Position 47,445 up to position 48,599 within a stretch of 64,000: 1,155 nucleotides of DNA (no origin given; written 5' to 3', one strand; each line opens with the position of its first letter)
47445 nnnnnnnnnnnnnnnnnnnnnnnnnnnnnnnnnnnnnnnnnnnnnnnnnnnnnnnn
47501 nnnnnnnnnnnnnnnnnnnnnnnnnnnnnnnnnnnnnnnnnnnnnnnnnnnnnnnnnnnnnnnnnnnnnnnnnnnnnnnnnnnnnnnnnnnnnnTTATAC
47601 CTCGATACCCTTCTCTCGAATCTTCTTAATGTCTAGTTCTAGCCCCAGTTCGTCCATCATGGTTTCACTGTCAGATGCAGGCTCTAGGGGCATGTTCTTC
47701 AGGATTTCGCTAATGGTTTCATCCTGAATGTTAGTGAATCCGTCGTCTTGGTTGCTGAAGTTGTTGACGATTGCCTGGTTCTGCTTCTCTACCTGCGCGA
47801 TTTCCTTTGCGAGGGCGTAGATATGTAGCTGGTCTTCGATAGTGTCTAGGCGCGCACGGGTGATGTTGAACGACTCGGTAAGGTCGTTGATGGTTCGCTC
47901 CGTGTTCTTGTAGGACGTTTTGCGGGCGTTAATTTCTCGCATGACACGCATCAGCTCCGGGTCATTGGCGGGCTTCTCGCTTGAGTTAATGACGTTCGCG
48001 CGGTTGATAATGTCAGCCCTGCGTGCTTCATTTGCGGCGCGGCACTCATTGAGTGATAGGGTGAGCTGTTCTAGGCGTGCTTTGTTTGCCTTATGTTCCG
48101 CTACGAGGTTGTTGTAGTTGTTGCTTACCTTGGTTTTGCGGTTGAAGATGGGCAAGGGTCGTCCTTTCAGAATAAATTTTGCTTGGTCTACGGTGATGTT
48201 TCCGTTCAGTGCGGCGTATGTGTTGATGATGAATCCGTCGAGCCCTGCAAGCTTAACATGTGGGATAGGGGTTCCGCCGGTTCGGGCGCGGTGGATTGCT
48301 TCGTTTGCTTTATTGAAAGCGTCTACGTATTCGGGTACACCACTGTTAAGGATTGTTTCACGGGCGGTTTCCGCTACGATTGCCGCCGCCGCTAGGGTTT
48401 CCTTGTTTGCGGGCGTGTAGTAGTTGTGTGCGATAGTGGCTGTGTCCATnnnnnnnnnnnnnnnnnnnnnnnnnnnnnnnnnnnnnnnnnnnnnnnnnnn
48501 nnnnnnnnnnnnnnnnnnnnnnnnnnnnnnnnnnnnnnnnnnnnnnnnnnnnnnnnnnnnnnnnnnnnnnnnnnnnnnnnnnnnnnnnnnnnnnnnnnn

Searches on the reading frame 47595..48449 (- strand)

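Call 69: search_protein_families(library=pfam, proteins=[window:47595-48449:-], max_evalue=0.01)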
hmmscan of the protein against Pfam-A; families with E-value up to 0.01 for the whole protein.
window:47595-48449:- (284 aa): 1 family
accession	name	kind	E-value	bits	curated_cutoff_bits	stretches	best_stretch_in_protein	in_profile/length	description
PF18548.6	MetOD2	-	0.00011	22.5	30.6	0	67-134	14-85/88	Metanogen output domain 2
